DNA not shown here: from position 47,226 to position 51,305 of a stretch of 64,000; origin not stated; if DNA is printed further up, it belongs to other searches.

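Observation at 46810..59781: Self-contained non-canonical FAS-II-like lipid/polyketide locus built around a radical-SAM-KS-CLF fusion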

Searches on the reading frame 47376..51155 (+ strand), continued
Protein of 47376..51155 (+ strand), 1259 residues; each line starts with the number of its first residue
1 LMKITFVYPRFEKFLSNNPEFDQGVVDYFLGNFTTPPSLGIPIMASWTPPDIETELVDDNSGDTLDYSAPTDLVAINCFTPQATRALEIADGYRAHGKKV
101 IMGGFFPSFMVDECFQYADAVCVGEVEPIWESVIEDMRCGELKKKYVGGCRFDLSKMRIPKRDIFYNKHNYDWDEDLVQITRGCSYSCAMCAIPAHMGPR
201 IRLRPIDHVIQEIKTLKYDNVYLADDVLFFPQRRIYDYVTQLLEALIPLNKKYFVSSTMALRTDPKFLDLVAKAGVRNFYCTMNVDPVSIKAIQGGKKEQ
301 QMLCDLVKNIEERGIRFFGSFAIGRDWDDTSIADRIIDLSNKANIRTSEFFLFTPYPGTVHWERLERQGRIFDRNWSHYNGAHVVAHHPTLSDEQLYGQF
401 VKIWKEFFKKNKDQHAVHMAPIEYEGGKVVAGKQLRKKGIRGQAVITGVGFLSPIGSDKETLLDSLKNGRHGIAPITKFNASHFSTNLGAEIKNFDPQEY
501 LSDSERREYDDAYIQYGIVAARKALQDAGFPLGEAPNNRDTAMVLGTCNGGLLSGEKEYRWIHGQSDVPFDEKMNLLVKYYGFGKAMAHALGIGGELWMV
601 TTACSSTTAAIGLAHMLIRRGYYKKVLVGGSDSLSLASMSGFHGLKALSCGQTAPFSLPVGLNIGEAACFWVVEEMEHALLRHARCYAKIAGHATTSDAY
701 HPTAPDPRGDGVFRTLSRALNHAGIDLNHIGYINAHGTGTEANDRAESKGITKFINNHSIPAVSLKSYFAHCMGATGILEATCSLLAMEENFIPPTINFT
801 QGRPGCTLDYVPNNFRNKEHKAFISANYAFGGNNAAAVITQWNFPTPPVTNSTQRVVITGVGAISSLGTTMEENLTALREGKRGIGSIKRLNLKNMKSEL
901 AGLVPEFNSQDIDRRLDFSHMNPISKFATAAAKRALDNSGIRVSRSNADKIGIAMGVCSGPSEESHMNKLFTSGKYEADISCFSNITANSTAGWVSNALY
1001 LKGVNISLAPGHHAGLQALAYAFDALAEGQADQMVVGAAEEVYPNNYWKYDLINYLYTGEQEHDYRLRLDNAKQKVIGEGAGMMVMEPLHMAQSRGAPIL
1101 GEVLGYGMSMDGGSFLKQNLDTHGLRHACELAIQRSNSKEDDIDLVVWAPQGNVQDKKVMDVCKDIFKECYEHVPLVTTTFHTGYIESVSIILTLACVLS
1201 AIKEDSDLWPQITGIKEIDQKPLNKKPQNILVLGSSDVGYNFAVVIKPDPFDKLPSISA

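Call 9: find_homologous_proteins(query=window:47376-51152:+, max_evalue=1e-10)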
Query window:47376-51152:+ (1259 aa): 236 proteins with E <= 1e-10 among 8000 candidates; the best 120 are listed.
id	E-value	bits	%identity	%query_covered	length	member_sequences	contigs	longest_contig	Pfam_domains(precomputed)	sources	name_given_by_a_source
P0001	0.0e+0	2961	100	100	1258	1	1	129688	PF00109.33,PF04055.28,PF02801.29,PF02310.25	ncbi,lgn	-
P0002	0.0e+0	2398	80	99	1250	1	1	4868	PF00109.33,PF04055.28,PF02801.29,PF02310.25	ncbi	-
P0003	0.0e+0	2395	80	99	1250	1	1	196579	PF08545.17,PF00109.33,PF04055.28,PF02801.29,PF02310.25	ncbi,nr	ncbi:MAG: beta-ketoacyl synthase N-terminal-like domain-containing protein [Candidatus Aceula meridi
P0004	0.0e+0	2378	79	100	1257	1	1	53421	PF08545.17,PF00109.33,PF04055.28,PF02801.29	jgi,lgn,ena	-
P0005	0.0e+0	2355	78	99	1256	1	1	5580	PF00109.33,PF04055.28,PF02801.29,PF02310.25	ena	-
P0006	0.0e+0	2318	77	99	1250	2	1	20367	PF00109.33,PF04055.28,PF02801.29,PF02310.25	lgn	-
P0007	0.0e+0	2313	77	99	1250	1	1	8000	PF00109.33,PF04055.28,PF02801.29,PF02310.25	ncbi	-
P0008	0.0e+0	2300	77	99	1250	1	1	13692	PF00109.33,PF04055.28,PF02801.29,PF02310.25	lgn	-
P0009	0.0e+0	2277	76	100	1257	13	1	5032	PF00109.33,PF04055.28,PF02801.29,PF02310.25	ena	-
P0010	0.0e+0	2266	75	99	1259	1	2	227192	PF08545.17,PF00109.33,PF04055.28,PF02801.29,PF02310.25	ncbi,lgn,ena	-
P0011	0.0e+0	2238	74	99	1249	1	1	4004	PF00109.33,PF04055.28,PF02801.29,PF02310.25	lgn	-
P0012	0.0e+0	2234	75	99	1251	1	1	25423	PF08545.17,PF00109.33,PF04055.28,PF02801.29,PF02310.25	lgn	-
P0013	0.0e+0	2146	72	99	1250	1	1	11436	PF00109.33,PF04055.28,PF02801.29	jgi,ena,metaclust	metaclust:\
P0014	0.0e+0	2051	79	87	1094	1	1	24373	PF00109.33,PF04055.28,PF02801.29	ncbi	ncbi:beta-ketoacyl synthase N-terminal-like domain-containing protein [Candidatus Omnitrophota bacte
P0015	0.0e+0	2010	67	99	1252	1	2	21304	PF00109.33,PF04055.28,PF02801.29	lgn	-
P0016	0.0e+0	1966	66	99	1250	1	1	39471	PF00109.33,PF04055.28,PF02801.29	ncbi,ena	-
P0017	0.0e+0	1952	66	99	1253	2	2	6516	PF00109.33,PF04055.28,PF02801.29,PF02310.25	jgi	jgi:3-oxoacyl-[acyl-carrier-protein] synthase II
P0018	0.0e+0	1933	64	99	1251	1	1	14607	PF00109.33,PF04055.28,PF02801.29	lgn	-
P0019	0.0e+0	1929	65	99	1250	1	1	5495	PF00109.33,PF04055.28,PF02801.29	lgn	-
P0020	0.0e+0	1921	65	99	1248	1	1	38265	PF00109.33,PF04055.28,PF02801.29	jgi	jgi:3-oxoacyl-[acyl-carrier-protein] synthase II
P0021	0.0e+0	1920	64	99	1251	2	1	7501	PF00109.33,PF04055.28,PF02801.29,PF02310.25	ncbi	-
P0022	0.0e+0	1915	65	99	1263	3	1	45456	PF00109.33,PF04055.28,PF02801.29,PF02310.25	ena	-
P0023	0.0e+0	1914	64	99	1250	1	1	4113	PF00109.33,PF04055.28,PF02801.29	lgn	-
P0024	0.0e+0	1911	65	99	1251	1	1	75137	PF00109.33,PF04055.28,PF02801.29,PF02310.25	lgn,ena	-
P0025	0.0e+0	1906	64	100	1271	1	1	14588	PF00109.33,PF04055.28,PF02801.29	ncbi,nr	ncbi:MAG: radical SAM protein [Chitinivibrionales bacterium]|nr:radical SAM protein [Chitinivibriona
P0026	0.0e+0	1903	65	99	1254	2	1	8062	PF00109.33,PF04055.28,PF02801.29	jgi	-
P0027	0.0e+0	1895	64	99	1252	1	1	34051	PF00109.33,PF04055.28,PF02801.29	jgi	-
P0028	0.0e+0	1887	63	99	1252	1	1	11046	PF00109.33,PF04055.28,PF02801.29,PF02310.25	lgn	-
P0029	0.0e+0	1886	64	99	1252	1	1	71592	PF00109.33,PF04055.28,PF02801.29,PF02310.25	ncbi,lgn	-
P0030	0.0e+0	1884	64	99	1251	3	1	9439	PF00109.33,PF04055.28,PF02801.29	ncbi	-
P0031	0.0e+0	1874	63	99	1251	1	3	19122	PF00109.33,PF04055.28,PF02801.29,PF02310.25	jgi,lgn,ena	jgi:3-oxoacyl-[acyl-carrier-protein] synthase II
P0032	0.0e+0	1867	62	99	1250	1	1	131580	PF00109.33,PF04055.28,PF02801.29,PF02310.25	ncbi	-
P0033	0.0e+0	1859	63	99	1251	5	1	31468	PF00109.33,PF04055.28,PF02801.29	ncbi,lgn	-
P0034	0.0e+0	1854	63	99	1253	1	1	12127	PF00109.33,PF04055.28,PF02801.29,PF02310.25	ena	-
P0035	0.0e+0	1841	63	99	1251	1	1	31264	PF00109.33,PF04055.28,PF02801.29,PF02310.25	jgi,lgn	jgi:3-oxoacyl-[acyl-carrier-protein] synthase II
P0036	0.0e+0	1838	62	99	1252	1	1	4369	PF00109.33,PF04055.28,PF02801.29,PF02310.25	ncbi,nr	ncbi:MAG: radical SAM protein [Chitinivibrionales bacterium]|nr:radical SAM protein [Chitinivibriona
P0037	0.0e+0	1838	62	99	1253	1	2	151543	PF00109.33,PF04055.28,PF02801.29,PF02310.25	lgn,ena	-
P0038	0.0e+0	1836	62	99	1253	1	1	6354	PF00109.33,PF04055.28,PF02801.29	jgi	jgi:3-oxoacyl-[acyl-carrier-protein] synthase II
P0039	0.0e+0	1831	62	99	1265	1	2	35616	PF00109.33,PF04055.28,PF02801.29,PF02310.25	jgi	jgi:3-oxoacyl-[acyl-carrier-protein] synthase II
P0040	0.0e+0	1830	61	99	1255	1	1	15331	PF00109.33,PF04055.28,PF02801.29,PF02310.25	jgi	jgi:3-oxoacyl-[acyl-carrier-protein] synthase II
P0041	0.0e+0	1828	61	99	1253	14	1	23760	PF00109.33,PF04055.28,PF02801.29,PF02310.25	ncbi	-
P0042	0.0e+0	1825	61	99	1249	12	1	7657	PF00109.33,PF04055.28,PF02801.29,PF02310.25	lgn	-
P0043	0.0e+0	1823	61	99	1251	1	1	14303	PF00109.33,PF04055.28,PF00108.30,PF02801.29,PF02310.25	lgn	-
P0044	0.0e+0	1821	62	99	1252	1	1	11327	PF00109.33,PF04055.28,PF02801.29,PF02310.25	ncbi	-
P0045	0.0e+0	1820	61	99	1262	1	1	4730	PF00109.33,PF04055.28,PF02801.29,PF02310.25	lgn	-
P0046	0.0e+0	1816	61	99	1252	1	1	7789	PF00109.33,PF04055.28,PF02801.29,PF02310.25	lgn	-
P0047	0.0e+0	1815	61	99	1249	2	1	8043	PF00109.33,PF04055.28,PF02801.29,PF02310.25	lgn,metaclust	metaclust:\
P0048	0.0e+0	1814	61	99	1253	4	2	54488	PF00109.33,PF04055.28,PF02801.29,PF02310.25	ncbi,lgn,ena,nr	ncbi:MAG: radical SAM protein [Fibrobacter sp.]|nr:radical SAM protein [Fibrobacter sp.]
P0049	0.0e+0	1813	62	99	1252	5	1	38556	PF00109.33,PF04055.28,PF02801.29,PF02310.25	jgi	jgi:3-oxoacyl-[acyl-carrier-protein] synthase II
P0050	0.0e+0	1810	61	99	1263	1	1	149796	PF00109.33,PF04055.28,PF02801.29,PF02310.25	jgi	jgi:3-oxoacyl-[acyl-carrier-protein] synthase II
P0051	0.0e+0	1809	61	99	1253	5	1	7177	PF00109.33,PF04055.28,PF02801.29,PF02310.25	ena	-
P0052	0.0e+0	1808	62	99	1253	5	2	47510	PF00109.33,PF04055.28,PF02801.29,PF02310.25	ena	-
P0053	0.0e+0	1805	60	99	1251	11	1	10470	PF00109.33,PF04055.28,PF02801.29,PF02310.25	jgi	jgi:3-oxoacyl-[acyl-carrier-protein] synthase II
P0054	0.0e+0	1803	61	99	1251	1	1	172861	PF00109.33,PF04055.28,PF02801.29,PF02310.25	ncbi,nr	ncbi:MAG: radical SAM protein [Chitinivibrionales bacterium]|nr:radical SAM protein [Chitinivibriona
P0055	0.0e+0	1800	61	99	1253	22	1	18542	PF00109.33,PF04055.28,PF02801.29,PF02310.25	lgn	-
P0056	0.0e+0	1799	61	99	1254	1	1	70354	PF00109.33,PF04055.28,PF02801.29,PF02310.25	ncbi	-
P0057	0.0e+0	1799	60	99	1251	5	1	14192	PF00109.33,PF04055.28,PF02801.29,PF02310.25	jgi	jgi:3-oxoacyl-[acyl-carrier-protein] synthase II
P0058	0.0e+0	1798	61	99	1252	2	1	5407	PF00109.33,PF04055.28,PF02801.29,PF02310.25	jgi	jgi:3-oxoacyl-[acyl-carrier-protein] synthase II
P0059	0.0e+0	1797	61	99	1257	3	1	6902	PF00109.33,PF04055.28,PF02801.29,PF02310.25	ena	-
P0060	0.0e+0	1797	79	75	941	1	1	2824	PF00109.33,PF04055.28,PF02801.29,PF02310.25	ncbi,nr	ncbi:MAG: cobalamin-dependent protein, partial [Candidatus Omnitrophica bacterium]|nr:cobalamin-depe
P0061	0.0e+0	1797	61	99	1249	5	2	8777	PF00109.33,PF04055.28,PF02801.29,PF02310.25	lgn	-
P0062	0.0e+0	1796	60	99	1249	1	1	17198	PF00109.33,PF04055.28,PF02801.29,PF02310.25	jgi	jgi:3-oxoacyl-[acyl-carrier-protein] synthase II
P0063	0.0e+0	1796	61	99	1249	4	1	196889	PF00109.33,PF04055.28,PF02801.29,PF02310.25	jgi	jgi:3-oxoacyl-[acyl-carrier-protein] synthase II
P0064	0.0e+0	1793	61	99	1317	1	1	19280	PF00109.33,PF04055.28,PF02801.29,PF02310.25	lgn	-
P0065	0.0e+0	1793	60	99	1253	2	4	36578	PF00109.33,PF04055.28,PF02801.29,PF02310.25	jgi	-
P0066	0.0e+0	1792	61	99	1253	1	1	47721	PF00109.33,PF04055.28,PF02801.29,PF02310.25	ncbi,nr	ncbi:MAG: hypothetical protein JW913_12125 [Chitinispirillaceae bacterium]|nr:hypothetical protein [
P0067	0.0e+0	1790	64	93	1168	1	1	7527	PF00109.33,PF04055.28,PF02801.29,PF02310.25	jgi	jgi:3-oxoacyl-[acyl-carrier-protein] synthase II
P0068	0.0e+0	1788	60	99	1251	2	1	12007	PF00109.33,PF04055.28,PF02801.29,PF02310.25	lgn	-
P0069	0.0e+0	1788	61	99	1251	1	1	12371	PF00109.33,PF04055.28,PF02801.29,PF02310.25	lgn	-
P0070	0.0e+0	1782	61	99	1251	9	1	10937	PF00109.33,PF04055.28,PF02801.29,PF02310.25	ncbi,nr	ncbi:MAG TPA: beta-ketoacyl synthase N-terminal-like domain-containing protein [Chitinispirillaceae 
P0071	0.0e+0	1782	60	99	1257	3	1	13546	PF00109.33,PF04055.28,PF02801.29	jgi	jgi:3-oxoacyl-[acyl-carrier-protein] synthase II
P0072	0.0e+0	1781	61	99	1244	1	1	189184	PF00109.33,PF04055.28,PF02801.29,PF02310.25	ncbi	-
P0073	0.0e+0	1781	60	99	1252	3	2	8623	PF08545.17,PF00109.33,PF04055.28,PF02801.29,PF02310.25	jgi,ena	jgi:3-oxoacyl-[acyl-carrier-protein] synthase II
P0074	0.0e+0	1780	60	99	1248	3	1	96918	PF00109.33,PF04055.28,PF02801.29,PF02310.25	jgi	-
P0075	0.0e+0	1780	60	100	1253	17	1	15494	PF00109.33,PF04055.28,PF02801.29,PF02310.25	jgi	jgi:3-oxoacyl-[acyl-carrier-protein] synthase II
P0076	0.0e+0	1778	60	100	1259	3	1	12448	PF00109.33,PF04055.28,PF02801.29,PF02310.25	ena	-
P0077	0.0e+0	1777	60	99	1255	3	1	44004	PF00109.33,PF04055.28,PF02801.29,PF02310.25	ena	-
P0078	0.0e+0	1777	60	99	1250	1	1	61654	PF00109.33,PF04055.28,PF02801.29,PF02310.25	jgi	jgi:3-oxoacyl-[acyl-carrier-protein] synthase II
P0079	0.0e+0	1776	60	99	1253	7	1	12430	PF00109.33,PF04055.28,PF02801.29,PF02310.25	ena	-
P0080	0.0e+0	1776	60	99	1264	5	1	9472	PF00109.33,PF04055.28,PF02801.29,PF02310.25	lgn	-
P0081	0.0e+0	1776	60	99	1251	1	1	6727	PF00109.33,PF04055.28,PF02801.29,PF02310.25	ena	-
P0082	0.0e+0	1775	60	99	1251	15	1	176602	PF00109.33,PF04055.28,PF02801.29,PF02310.25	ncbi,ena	-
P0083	0.0e+0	1775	60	99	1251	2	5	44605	PF00109.33,PF04055.28,PF02801.29,PF02310.25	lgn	-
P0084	0.0e+0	1772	60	99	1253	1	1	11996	PF00109.33,PF04055.28,PF02801.29,PF02310.25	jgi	-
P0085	0.0e+0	1770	59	99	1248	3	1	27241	PF00109.33,PF04055.28,PF02801.29,PF02310.25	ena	-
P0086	0.0e+0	1770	60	99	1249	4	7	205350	PF00109.33,PF04055.28,PF02801.29,PF02310.25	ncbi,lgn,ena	-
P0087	0.0e+0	1767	60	99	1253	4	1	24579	PF00109.33,PF04055.28,PF02801.29,PF02310.25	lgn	-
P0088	0.0e+0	1764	59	99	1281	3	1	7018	PF00109.33,PF04055.28,PF02801.29,PF02310.25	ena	-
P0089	0.0e+0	1762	60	99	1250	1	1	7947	PF00109.33,PF04055.28,PF02801.29,PF02310.25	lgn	-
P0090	0.0e+0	1761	60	99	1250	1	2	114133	PF08545.17,PF00109.33,PF04055.28,PF02801.29,PF02310.25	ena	-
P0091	0.0e+0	1761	59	99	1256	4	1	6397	PF00109.33,PF04055.28,PF02801.29,PF02310.25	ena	-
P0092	0.0e+0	1760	59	99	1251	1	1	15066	PF00109.33,PF04055.28,PF02801.29,PF02310.25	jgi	jgi:3-oxoacyl-[acyl-carrier-protein] synthase II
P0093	0.0e+0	1757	59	99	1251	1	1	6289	PF08545.17,PF00109.33,PF04055.28,PF02801.29,PF02310.25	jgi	jgi:3-oxoacyl-[acyl-carrier-protein] synthase II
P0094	0.0e+0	1757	60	99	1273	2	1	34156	PF00109.33,PF04055.28,PF02801.29,PF02310.25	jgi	-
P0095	0.0e+0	1755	59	99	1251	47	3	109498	PF00109.33,PF04055.28,PF02801.29,PF02310.25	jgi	jgi:3-oxoacyl-[acyl-carrier-protein] synthase II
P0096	0.0e+0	1754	60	99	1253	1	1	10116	PF00109.33,PF04055.28,PF02801.29,PF02310.25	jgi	jgi:3-oxoacyl-[acyl-carrier-protein] synthase II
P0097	0.0e+0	1753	59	99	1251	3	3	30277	PF00109.33,PF04055.28,PF02801.29,PF02310.25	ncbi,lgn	-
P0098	0.0e+0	1753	60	100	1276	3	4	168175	PF00109.33,PF04055.28,PF02801.29,PF02310.25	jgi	-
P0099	0.0e+0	1752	59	99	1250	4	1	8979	PF00109.33,PF04055.28,PF02801.29,PF02310.25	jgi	-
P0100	0.0e+0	1750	73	79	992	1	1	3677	PF00109.33,PF04055.28,PF02801.29,PF02310.25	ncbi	ncbi:MAG: beta-ketoacyl synthase N-terminal-like domain-containing protein, partial [Candidatus Omni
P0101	0.0e+0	1749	59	99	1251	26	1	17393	PF08545.17,PF00109.33,PF04055.28,PF02801.29,PF02310.25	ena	-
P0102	0.0e+0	1746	60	99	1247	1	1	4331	PF00109.33,PF04055.28,PF02801.29,PF02310.25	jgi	-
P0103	0.0e+0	1745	59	99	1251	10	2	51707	PF00109.33,PF02801.29,PF02310.25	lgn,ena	-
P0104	0.0e+0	1745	60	99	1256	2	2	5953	PF00109.33,PF04055.28,PF02801.29,PF02310.25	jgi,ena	-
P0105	0.0e+0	1744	59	99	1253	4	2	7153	PF00109.33,PF04055.28,PF02801.29,PF02310.25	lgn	-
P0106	0.0e+0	1744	58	99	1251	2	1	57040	PF08545.17,PF00109.33,PF04055.28,PF02801.29,PF02310.25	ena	-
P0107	0.0e+0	1744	59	99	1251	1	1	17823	PF00109.33,PF04055.28,PF02801.29,PF02310.25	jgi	jgi:3-oxoacyl-[acyl-carrier-protein] synthase II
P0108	0.0e+0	1743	61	99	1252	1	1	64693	PF00109.33,PF04055.28,PF02801.29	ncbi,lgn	-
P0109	0.0e+0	1743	59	99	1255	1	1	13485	PF00109.33,PF04055.28,PF02801.29,PF02310.25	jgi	jgi:3-oxoacyl-[acyl-carrier-protein] synthase II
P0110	0.0e+0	1742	60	99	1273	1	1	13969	PF00109.33,PF04055.28,PF02801.29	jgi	jgi:3-oxoacyl-[acyl-carrier-protein] synthase II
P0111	0.0e+0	1742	59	99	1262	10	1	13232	PF00109.33,PF04055.28,PF02801.29,PF02310.25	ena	-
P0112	0.0e+0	1740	59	99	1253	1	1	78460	PF00109.33,PF04055.28,PF02801.29,PF02310.25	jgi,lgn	jgi:3-oxoacyl-[acyl-carrier-protein] synthase II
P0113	0.0e+0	1740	59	99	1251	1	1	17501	PF00109.33,PF04055.28,PF02801.29,PF02310.25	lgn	-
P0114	0.0e+0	1740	59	99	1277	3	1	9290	PF00109.33,PF04055.28,PF02801.29,PF02310.25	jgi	jgi:3-oxoacyl-[acyl-carrier-protein] synthase II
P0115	0.0e+0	1739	59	99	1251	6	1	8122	PF00109.33,PF04055.28,PF02801.29,PF02310.25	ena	-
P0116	0.0e+0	1738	59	99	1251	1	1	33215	PF00109.33,PF04055.28,PF02801.29,PF02310.25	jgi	jgi:3-oxoacyl-[acyl-carrier-protein] synthase II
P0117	0.0e+0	1738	59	99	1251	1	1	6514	PF00109.33,PF04055.28,PF02801.29,PF02310.25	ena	-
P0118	0.0e+0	1737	60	99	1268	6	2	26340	PF00109.33,PF04055.28,PF02801.29,PF02310.25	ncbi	ncbi:MAG: beta-ketoacyl synthase N-terminal-like domain-containing protein [bacterium]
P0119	0.0e+0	1736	59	99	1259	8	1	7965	PF00109.33,PF04055.28,PF02801.29,PF02310.25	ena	-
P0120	0.0e+0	1736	59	99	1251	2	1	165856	PF00109.33,PF04055.28,PF02801.29,PF02310.25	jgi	jgi:3-oxoacyl-[acyl-carrier-protein] synthase II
